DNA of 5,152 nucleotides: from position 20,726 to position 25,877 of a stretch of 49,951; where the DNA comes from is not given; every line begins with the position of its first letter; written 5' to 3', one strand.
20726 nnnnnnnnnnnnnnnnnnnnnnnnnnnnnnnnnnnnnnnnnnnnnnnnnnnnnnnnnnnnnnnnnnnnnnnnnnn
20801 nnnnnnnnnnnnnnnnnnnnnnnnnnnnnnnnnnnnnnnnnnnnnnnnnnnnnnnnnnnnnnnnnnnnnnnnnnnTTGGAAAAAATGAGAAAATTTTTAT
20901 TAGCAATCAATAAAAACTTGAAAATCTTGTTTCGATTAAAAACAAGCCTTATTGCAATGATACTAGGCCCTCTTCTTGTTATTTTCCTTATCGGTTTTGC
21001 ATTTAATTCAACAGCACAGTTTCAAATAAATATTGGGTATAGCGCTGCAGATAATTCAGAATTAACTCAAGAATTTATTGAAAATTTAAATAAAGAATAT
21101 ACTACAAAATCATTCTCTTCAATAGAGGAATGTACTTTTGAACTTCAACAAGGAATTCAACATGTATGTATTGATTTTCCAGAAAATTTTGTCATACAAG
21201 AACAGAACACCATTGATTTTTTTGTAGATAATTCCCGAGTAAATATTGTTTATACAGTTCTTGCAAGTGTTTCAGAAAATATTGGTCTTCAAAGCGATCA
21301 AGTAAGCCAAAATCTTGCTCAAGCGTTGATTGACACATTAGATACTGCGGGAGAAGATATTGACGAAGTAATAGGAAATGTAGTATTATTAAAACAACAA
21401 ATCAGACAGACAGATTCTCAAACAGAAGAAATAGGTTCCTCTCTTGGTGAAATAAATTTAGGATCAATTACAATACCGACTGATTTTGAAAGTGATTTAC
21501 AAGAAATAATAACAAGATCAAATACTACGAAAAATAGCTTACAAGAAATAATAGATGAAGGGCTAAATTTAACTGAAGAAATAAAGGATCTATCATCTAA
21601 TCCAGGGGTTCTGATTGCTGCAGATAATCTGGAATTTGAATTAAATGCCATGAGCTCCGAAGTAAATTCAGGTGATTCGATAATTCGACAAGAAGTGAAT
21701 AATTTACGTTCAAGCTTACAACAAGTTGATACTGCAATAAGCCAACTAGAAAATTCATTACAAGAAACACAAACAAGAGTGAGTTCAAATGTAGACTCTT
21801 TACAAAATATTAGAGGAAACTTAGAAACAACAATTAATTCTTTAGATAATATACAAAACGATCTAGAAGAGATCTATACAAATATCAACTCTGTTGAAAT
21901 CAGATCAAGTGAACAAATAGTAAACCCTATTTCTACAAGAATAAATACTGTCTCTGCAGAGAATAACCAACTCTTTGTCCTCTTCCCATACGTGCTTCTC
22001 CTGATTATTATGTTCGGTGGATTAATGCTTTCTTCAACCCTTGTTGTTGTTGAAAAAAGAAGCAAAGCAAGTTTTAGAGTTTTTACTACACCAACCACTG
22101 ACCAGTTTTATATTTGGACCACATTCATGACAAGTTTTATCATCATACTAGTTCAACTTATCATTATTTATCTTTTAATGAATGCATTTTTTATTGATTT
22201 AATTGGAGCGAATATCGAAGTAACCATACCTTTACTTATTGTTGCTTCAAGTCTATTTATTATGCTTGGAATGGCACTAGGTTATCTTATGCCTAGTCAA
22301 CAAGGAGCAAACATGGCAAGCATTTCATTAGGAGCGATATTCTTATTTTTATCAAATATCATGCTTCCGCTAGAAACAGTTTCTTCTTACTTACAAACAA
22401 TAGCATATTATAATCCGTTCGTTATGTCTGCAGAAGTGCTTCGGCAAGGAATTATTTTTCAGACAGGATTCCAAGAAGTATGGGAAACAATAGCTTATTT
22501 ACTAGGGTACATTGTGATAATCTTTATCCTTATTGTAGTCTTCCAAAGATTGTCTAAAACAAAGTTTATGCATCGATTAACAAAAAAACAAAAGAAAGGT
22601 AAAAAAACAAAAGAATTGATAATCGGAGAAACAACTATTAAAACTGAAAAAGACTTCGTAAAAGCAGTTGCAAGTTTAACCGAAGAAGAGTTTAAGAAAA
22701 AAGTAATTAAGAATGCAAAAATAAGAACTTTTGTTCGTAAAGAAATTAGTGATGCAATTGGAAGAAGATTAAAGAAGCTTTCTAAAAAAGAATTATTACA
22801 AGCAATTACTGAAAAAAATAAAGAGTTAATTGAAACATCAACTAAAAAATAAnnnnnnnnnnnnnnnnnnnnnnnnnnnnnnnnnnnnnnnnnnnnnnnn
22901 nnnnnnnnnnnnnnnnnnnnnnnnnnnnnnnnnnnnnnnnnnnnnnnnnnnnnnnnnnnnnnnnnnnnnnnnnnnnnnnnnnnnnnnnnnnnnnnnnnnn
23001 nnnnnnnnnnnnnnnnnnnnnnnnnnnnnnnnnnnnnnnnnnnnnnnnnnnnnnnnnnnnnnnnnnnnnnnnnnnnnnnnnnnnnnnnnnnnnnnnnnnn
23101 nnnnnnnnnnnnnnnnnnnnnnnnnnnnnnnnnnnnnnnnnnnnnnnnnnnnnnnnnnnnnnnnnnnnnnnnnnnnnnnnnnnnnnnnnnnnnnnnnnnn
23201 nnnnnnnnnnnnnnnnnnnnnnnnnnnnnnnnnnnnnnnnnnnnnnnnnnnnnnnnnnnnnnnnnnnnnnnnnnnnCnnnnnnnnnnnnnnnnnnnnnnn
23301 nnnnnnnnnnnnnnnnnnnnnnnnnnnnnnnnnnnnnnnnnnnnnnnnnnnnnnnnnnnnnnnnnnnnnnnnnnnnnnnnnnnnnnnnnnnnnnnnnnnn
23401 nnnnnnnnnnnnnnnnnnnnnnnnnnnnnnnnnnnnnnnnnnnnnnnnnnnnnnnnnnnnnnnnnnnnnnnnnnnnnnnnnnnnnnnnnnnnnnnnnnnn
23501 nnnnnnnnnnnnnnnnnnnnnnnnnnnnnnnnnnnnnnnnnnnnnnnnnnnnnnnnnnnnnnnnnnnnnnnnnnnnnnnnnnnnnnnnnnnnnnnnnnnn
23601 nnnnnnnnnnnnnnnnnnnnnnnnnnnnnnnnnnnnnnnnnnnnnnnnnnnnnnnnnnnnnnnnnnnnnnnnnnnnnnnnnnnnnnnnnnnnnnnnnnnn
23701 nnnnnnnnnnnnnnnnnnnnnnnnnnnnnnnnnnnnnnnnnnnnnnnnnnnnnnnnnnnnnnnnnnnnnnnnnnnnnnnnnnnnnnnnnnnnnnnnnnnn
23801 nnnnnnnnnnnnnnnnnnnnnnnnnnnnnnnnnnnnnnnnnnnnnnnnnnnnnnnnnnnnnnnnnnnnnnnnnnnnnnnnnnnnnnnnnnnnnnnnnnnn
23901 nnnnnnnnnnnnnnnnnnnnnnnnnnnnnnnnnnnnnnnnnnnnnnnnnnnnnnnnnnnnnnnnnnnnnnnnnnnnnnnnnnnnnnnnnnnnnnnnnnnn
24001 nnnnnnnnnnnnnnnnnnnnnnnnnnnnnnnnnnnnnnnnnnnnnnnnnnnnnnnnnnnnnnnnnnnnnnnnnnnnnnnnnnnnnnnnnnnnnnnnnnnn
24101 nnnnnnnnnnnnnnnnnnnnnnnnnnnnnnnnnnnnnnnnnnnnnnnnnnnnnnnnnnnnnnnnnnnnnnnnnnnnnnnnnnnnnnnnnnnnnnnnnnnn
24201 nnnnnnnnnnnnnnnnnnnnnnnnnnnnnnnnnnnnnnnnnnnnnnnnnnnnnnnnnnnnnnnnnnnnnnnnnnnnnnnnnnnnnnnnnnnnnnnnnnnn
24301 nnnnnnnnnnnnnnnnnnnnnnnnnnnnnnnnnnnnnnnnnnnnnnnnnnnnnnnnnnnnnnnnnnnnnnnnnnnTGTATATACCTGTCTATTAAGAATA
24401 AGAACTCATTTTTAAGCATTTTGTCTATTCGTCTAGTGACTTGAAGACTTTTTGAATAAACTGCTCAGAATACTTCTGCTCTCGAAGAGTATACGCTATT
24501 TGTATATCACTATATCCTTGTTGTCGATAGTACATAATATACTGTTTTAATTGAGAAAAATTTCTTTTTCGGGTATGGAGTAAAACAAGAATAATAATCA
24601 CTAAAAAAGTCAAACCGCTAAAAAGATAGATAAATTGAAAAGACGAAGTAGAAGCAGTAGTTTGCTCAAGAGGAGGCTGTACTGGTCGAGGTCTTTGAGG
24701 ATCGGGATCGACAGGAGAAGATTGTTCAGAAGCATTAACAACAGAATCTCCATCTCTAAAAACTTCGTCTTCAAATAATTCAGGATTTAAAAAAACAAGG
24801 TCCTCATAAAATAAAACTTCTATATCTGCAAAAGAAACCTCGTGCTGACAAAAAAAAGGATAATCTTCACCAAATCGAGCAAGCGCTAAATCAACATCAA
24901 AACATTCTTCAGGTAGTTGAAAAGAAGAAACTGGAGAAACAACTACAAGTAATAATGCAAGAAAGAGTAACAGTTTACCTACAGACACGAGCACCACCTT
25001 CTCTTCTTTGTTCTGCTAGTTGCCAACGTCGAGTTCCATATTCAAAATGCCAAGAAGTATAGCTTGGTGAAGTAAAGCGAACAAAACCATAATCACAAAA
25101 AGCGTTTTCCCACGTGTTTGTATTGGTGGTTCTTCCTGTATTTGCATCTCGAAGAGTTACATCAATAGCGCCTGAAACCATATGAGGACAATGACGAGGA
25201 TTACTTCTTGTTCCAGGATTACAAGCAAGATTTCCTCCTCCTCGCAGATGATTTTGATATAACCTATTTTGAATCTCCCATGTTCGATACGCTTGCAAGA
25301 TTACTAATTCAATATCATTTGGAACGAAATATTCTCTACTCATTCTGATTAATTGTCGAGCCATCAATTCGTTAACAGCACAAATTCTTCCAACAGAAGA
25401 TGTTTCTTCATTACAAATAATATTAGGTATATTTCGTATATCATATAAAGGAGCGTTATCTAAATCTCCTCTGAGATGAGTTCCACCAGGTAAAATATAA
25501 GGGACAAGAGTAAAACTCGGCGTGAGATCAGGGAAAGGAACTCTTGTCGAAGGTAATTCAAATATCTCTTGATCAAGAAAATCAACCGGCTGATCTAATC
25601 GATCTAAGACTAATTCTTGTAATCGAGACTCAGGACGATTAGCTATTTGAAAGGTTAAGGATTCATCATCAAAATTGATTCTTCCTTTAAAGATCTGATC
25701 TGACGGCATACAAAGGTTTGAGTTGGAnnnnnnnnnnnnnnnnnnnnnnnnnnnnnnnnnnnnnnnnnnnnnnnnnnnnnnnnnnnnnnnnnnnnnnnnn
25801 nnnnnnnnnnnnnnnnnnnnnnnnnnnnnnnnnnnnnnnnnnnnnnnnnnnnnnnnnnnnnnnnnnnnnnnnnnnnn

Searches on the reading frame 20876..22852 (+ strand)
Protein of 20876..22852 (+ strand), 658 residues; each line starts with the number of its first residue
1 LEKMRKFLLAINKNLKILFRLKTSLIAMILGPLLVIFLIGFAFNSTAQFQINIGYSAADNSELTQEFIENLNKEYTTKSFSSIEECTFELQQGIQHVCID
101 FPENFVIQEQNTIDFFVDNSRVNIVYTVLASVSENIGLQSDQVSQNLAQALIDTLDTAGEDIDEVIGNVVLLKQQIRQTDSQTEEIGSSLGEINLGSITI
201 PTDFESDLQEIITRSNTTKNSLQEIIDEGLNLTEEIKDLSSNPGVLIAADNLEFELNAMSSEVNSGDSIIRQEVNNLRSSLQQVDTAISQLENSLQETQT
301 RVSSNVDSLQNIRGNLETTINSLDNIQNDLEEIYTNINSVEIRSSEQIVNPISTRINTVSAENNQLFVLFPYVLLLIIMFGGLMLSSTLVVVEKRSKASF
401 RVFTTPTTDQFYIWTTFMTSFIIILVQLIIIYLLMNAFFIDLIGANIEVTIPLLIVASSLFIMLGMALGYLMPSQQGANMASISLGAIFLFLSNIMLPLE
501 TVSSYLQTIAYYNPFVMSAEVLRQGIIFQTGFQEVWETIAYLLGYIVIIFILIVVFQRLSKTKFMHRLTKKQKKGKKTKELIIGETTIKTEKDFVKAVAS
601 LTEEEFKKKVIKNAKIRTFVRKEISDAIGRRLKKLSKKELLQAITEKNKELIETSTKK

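Call 8: search_protein_families(library=pfam, proteins=[window:20876-22852:+], max_evalue=0.01)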
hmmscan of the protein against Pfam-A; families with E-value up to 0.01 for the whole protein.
window:20876-22852:+ (658 aa): 6 families
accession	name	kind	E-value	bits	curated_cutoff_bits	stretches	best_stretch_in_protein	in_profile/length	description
PF12698.13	ABC2_membrane_3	-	9e-27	94.5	31.6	2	209-554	94-346/347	ABC-2 family transporter protein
PF01061.29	ABC2_membrane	-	9.6e-10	38.8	26.9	1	363-525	44-209/211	ABC-2 type transporter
PF20072.4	DUF6468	-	0.00042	20.8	26.9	0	270-333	8-71/76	Domain of unknown function (DUF6468)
PF20667.3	Sec10_N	-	0.0013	19.3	27.4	1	251-335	21-100/118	Exocyst complex component Sec10, N-terminal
PF07926.17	TPR_MLP1_2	-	0.0023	18.4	36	1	272-332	57-117/129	TPR/MLP1/MLP2-like protein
PF21774.3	NagJ_C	-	0.004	18.3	28.3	1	258-345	8-95/114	Hyaluronidase post-catalytic domain-like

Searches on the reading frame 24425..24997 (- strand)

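Call 8: search_protein_families(library=pfam, proteins=[window:24425-24997:-], max_evalue=0.01)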
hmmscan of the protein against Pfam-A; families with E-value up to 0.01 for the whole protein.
window:24425-24997:- (190 aa): 0 families

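Call 78: search_protein_families(library=pfam, proteins=[window:24425-24997:-], max_evalue=0.5)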
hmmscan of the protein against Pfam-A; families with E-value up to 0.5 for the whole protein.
window:24425-24997:- (190 aa): 1 family
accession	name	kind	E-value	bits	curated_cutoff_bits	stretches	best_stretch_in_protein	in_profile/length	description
PF24625.1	DUF7626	-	0.015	15.6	27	1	152-174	7-29/55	Domain of unknown function (DUF7626)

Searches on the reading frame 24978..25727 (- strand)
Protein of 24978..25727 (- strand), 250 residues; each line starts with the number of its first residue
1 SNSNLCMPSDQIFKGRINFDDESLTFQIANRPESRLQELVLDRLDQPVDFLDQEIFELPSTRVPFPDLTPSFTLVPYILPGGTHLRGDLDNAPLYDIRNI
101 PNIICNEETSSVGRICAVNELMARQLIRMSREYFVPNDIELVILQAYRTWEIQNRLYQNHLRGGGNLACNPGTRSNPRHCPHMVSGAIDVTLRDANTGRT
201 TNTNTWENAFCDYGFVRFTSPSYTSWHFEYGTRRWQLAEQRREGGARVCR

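Call 82: search_protein_families(library=pfam, proteins=[window:24978-25727:-], max_evalue=0.1)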
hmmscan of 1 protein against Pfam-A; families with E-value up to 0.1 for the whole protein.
window:24978-25727:- (250 aa): 1 family
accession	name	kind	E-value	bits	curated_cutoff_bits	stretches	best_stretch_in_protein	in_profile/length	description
PF02557.22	VanY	-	9.9e-06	25.8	25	1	135-230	20-129/132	D-alanyl-D-alanine carboxypeptidase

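Call 83: search_solved_structures(query=window:24978-25727:-, max_evalue=0.01)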
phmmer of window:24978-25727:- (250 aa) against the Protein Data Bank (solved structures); distinct sequences matched with E-value up to 0.01: 0.
